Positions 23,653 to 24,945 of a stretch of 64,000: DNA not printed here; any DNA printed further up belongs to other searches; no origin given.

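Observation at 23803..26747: Translationally coupled operon: radical SAM/SPASM enzyme, unknown 196-aa protein, PaaK/F390-synthetase-like adenylating enzyme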

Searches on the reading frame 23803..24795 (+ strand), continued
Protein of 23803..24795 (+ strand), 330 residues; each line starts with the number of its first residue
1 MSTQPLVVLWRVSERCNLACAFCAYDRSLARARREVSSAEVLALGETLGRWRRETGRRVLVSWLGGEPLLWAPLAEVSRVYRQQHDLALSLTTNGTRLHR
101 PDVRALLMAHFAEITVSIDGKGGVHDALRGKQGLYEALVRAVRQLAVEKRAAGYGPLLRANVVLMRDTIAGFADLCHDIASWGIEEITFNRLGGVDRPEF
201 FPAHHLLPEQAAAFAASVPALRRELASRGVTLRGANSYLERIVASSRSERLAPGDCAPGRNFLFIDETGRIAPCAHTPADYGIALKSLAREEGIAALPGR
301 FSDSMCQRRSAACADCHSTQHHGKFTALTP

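Call 63: fold_search(model_id=the predicted structure, library=pdb)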
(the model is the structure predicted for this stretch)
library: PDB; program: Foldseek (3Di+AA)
matches with E <= 10: 1706; with E <= 0.001: 110
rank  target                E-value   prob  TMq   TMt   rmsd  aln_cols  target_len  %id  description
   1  6efn                  1.4e-14  1.00  0.71  0.62   3.8       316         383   18  Structure of a RiPP maturase, SkfB (released 2018-10-24)
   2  7vob                  1.4e-13  1.00  0.65  0.66   5.3       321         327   22  The crystal structure of a Radical SAM Enzyme BlsE involved in the Biosynthesis of Blasticidin S (released 2022-05-04)
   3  5wgg_A                8.3e-13  1.00  0.61  0.47   5.9       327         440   19  Structural Insights into Thioether Bond Formation in the Biosynthesis of Sactipeptides (released 2017-07-26)
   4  5why_B                1.6e-12  1.00  0.62  0.50   5.5       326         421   18  Structural Insights into Thioether Bond Formation in the Biosynthesis of Sactipeptides (released 2017-07-26)
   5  5why_A                1.9e-12  1.00  0.60  0.48   6.0       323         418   19  Structural Insights into Thioether Bond Formation in the Biosynthesis of Sactipeptides (released 2017-07-26)
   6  5v1s_A                5.6e-12  1.00  0.60  0.47   5.6       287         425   16  Crystal structure of Streptococcus suis SuiB bound to S-adenosylmethionine (released 2017-08-30)
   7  5v1q_B                8.4e-12  1.00  0.57  0.45   5.1       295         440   15  Crystal structure of Streptococcus suis SuiB (released 2017-08-30)
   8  8hzv_C                3.5e-11  1.00  0.63  0.46   5.3       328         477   15  The crystal structure of a Radical SAM Enzyme DesII (released 2024-07-10)
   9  8hzv_B                3.5e-11  1.00  0.59  0.43   6.7       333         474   17  The crystal structure of a Radical SAM Enzyme DesII (released 2024-07-10)
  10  5v1t_A                5.3e-11  1.00  0.58  0.45   5.2       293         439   16  Crystal structure of Streptococcus suis SuiB bound to precursor peptide SuiA (released 2017-08-30)
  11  9gm3_C                5.3e-11  1.00  0.61  0.55   7.3       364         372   19  Crystal structure of the complex formed between the radical SAM protein ChlB and the leader region of its precursor su (released 2025-06-25)
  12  5v1q_A                8.5e-11  1.00  0.59  0.46   5.6       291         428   16  Crystal structure of Streptococcus suis SuiB (released 2017-08-30)
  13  8hzv_A                9.0e-11  1.00  0.62  0.45   6.1       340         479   16  The crystal structure of a Radical SAM Enzyme DesII (released 2024-07-10)
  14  9gmc_C                1.3e-10  1.00  0.61  0.55   6.4       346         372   19  Crystal structure of the complex formed between the radical SAM protein ChlB and the R3A mutant of ChlA (released 2025-06-25)
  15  8hzy_A                1.3e-10  1.00  0.59  0.44   5.9       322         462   16  The crystal structure of a Radical SAM Enzyme DesII (released 2024-07-10)
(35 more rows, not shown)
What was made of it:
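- On Twitch-domain radical SAM enzymes: The best fold matches are SkfB 6efn (TMq 0.71) and BlsE 7vob (call 63).
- Closest known: Twitch-domain radical SAM enzymes. Same: The top fold matches are SkfB (TM 0.71) and BlsE (call 63).
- The closest fold is the RiPP maturase SkfB, and other top hits are CteB, SuiB and anSME (call 63).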
